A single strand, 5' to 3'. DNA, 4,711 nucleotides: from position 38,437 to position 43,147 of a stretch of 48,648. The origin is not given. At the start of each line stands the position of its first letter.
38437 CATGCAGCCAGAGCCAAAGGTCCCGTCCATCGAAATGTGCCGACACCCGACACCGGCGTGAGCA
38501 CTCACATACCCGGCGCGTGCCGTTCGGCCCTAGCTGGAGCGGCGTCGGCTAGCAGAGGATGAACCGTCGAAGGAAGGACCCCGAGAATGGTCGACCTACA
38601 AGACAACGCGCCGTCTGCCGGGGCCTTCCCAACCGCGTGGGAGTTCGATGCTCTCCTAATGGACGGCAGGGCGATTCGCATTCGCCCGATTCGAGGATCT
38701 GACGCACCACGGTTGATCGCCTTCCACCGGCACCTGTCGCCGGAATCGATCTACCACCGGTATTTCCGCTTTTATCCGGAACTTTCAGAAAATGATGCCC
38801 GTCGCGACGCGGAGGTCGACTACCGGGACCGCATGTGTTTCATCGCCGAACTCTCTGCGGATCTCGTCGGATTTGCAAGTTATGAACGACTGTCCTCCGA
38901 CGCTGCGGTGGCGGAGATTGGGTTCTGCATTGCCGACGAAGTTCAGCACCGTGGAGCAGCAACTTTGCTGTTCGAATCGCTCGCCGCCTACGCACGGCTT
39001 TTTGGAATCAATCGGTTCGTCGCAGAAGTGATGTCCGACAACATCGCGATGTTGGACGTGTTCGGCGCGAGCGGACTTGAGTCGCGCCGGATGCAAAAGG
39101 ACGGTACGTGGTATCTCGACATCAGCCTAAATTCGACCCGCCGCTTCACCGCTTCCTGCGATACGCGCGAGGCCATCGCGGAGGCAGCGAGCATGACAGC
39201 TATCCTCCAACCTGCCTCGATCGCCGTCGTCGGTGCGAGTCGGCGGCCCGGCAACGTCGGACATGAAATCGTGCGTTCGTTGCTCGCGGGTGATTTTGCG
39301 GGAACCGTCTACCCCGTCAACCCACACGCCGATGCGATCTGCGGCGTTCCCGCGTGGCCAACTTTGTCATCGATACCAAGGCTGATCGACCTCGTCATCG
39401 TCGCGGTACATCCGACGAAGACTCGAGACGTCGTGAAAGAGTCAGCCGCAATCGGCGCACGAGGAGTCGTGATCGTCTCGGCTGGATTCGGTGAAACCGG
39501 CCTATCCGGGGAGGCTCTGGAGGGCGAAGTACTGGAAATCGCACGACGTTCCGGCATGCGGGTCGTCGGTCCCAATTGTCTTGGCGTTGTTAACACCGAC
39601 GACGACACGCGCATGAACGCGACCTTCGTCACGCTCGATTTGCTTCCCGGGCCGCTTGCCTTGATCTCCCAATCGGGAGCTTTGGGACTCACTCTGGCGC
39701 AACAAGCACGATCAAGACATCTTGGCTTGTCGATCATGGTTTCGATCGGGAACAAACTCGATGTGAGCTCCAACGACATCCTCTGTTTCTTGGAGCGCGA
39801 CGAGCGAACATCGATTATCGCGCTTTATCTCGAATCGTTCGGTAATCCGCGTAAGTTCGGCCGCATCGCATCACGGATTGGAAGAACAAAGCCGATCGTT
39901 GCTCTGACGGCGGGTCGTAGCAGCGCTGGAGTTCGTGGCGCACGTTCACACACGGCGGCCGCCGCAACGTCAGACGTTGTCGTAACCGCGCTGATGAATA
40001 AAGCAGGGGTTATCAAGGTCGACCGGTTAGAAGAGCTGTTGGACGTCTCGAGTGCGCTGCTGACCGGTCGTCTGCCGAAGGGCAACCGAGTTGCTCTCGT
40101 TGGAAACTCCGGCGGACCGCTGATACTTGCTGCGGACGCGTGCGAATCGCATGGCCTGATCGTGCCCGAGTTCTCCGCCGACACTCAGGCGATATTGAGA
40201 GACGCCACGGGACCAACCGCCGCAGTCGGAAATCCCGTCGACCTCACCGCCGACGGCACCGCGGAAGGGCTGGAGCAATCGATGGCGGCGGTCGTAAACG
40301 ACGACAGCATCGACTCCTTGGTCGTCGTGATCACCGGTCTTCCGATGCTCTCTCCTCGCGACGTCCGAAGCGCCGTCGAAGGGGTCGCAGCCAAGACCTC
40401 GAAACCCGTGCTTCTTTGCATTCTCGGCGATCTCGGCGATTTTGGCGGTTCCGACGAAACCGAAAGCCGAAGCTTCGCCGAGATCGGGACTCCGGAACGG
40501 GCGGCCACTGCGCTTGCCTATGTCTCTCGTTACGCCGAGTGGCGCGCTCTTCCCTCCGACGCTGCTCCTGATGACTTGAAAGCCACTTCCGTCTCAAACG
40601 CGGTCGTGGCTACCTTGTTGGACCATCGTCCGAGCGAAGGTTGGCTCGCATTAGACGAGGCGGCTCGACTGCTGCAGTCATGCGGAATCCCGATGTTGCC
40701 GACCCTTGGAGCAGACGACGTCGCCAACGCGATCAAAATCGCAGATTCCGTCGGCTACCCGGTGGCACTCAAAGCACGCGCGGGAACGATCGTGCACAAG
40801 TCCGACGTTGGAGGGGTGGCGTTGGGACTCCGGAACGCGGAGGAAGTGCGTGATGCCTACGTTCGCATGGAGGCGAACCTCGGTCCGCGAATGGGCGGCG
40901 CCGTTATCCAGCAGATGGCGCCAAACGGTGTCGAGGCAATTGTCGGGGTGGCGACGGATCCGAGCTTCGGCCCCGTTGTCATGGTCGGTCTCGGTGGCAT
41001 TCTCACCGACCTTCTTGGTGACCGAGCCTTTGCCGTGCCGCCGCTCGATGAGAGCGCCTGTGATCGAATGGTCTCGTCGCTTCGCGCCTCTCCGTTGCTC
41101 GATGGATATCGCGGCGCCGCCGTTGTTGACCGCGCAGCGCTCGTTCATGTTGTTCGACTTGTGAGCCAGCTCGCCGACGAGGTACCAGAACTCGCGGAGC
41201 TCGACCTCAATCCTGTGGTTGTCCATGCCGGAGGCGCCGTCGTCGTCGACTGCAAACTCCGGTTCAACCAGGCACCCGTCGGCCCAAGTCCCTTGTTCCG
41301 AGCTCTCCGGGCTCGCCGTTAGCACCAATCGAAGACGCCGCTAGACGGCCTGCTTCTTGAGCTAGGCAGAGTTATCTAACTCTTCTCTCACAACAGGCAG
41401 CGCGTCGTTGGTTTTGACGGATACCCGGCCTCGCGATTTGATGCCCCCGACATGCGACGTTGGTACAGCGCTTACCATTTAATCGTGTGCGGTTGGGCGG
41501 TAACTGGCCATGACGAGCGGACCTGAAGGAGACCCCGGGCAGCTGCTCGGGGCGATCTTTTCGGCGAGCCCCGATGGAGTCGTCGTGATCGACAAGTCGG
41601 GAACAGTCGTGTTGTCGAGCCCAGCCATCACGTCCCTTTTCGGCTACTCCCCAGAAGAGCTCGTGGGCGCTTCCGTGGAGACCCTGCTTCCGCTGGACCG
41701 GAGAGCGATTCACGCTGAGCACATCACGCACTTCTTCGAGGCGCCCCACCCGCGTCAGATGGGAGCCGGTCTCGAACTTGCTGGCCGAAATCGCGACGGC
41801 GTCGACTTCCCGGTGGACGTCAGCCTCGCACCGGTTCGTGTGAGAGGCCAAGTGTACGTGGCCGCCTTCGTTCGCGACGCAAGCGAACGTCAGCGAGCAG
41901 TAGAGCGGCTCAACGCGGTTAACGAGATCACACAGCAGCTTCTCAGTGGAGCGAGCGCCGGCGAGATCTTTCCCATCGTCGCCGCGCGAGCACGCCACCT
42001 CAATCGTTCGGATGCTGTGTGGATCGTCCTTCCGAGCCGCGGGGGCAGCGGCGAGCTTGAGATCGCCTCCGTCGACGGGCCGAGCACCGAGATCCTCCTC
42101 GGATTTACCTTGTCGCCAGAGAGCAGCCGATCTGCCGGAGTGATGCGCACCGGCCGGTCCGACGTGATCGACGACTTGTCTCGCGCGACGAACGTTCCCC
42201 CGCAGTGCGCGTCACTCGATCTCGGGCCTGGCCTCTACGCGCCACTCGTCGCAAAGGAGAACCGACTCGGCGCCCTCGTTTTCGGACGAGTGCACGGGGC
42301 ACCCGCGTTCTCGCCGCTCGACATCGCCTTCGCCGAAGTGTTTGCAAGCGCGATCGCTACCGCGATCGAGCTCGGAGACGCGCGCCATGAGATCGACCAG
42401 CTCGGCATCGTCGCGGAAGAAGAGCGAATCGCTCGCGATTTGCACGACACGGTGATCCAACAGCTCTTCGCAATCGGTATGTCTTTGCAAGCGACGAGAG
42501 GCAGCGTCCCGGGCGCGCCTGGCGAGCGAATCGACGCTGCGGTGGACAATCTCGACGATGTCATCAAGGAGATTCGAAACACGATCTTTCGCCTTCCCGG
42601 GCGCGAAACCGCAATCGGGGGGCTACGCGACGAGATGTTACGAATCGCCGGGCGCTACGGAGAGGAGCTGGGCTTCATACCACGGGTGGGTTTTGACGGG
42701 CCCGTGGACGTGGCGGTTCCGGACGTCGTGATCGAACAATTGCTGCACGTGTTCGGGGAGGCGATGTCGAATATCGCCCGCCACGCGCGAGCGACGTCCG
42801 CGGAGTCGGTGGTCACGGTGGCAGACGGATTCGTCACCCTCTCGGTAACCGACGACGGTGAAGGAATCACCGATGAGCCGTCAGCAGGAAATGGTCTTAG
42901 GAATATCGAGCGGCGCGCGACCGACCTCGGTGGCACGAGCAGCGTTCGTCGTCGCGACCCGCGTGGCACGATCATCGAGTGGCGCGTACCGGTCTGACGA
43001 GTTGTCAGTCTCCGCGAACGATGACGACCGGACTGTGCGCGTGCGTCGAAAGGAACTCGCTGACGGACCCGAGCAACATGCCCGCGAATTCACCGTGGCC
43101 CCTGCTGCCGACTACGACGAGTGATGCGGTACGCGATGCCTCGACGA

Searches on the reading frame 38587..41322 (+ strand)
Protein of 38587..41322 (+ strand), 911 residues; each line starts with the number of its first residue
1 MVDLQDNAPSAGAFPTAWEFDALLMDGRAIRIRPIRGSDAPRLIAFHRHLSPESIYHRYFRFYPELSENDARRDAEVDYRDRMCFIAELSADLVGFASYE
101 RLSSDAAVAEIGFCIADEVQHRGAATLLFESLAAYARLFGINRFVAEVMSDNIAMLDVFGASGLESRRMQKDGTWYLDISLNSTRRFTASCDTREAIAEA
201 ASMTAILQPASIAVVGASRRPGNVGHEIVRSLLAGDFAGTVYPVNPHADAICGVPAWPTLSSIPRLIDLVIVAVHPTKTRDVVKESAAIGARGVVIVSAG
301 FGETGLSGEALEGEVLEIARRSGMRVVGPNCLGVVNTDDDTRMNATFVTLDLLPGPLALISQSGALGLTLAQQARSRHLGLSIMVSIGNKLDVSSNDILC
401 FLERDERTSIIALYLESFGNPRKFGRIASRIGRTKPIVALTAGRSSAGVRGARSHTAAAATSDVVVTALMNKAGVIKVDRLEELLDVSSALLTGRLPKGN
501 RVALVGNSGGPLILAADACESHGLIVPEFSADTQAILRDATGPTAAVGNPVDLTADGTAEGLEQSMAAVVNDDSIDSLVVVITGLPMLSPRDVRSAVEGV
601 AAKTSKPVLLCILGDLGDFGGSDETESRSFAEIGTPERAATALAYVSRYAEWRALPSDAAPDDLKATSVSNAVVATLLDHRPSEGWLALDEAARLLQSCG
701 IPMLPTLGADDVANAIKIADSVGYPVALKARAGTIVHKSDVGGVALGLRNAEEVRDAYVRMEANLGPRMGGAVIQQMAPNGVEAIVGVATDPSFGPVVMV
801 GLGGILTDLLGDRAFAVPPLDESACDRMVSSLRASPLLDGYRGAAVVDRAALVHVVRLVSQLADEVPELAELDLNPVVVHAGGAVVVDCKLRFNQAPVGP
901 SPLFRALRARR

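Call 64: search_protein_families(library=pfam, proteins=[window:38587-41322:+], max_evalue=0.001)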
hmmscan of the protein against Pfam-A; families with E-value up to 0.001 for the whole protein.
window:38587-41322:+ (911 aa): 7 families
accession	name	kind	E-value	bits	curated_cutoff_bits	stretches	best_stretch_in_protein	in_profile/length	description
PF13549.11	ATP-grasp_5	-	9.4e-69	231.6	27.6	1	684-892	7-220/221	ATP-grasp domain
PF13607.11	Succ_CoA_lig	-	2e-49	167.3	27.4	1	354-491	1-138/138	Succinyl-CoA ligase like flavodoxin domain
PF13380.12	CoA_binding_2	-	4.9e-28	98.3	22.8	1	211-336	2-115/116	CoA binding domain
PF13302.13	Acetyltransf_3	-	2.3e-11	45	25.4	1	30-164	2-137/138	Acetyltransferase (GNAT) domain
PF00583.31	Acetyltransf_1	-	8.2e-10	39.4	20.7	1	55-159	4-111/116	Acetyltransferase (GNAT) family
PF19045.5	Ligase_CoA_2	-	6.9e-07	29.9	23.7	1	504-616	3-120/162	Ligase-CoA domain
PF02629.25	CoA_binding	-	1.2e-06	29.6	22.3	1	209-300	3-97/97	CoA binding domain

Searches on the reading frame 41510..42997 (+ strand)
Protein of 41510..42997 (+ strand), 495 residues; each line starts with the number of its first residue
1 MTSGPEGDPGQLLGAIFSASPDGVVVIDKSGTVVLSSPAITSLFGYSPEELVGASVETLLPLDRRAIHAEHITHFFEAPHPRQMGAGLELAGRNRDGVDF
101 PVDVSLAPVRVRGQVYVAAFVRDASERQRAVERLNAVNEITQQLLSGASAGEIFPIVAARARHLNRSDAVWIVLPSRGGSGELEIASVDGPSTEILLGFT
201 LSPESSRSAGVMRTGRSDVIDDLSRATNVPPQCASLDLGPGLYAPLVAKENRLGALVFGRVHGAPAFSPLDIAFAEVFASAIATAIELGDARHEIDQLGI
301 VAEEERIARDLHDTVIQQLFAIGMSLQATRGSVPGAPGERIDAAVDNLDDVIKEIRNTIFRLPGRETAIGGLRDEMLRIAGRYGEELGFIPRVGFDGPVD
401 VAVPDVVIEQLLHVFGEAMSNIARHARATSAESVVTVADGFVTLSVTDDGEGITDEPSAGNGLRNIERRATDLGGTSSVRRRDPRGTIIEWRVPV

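Call 64: search_protein_families(library=pfam, proteins=[window:41510-42997:+], max_evalue=0.001)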
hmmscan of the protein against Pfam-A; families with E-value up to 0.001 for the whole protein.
window:41510-42997:+ (495 aa): 10 families
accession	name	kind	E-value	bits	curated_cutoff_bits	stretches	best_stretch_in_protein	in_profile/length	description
PF00989.32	PAS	-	4.4e-13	49.7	22.6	1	15-123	5-112/113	PAS fold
PF07730.19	HisKA_3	-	5.2e-13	49.8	24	1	305-362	3-63/68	Histidine kinase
PF13426.13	PAS_9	-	2.4e-12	47.5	27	1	21-126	1-103/103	PAS domain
PF13185.12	GAF_2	-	4.6e-11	43.5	28.6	1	149-287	3-136/136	GAF domain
PF08448.16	PAS_4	-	1.2e-10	42.1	23.1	1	17-129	1-110/110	PAS fold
PF02518.31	HATPase_c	-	3.2e-09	37.7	26.4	1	409-494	4-108/111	Histidine kinase-, DNA gyrase B-, and HSP90-like ATPase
PF01590.32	GAF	-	1.4e-06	29.3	22.4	1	152-286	4-133/133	GAF domain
PF13492.12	GAF_3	-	1.4e-05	26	27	1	234-287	76-128/129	GAF domain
PF13581.12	HATPase_c_2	-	3.7e-05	24.2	27.4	1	403-465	24-91/127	Histidine kinase-like ATPase domain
PF13188.13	PAS_8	-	0.00023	21.4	21.8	1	15-64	5-51/65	PAS domain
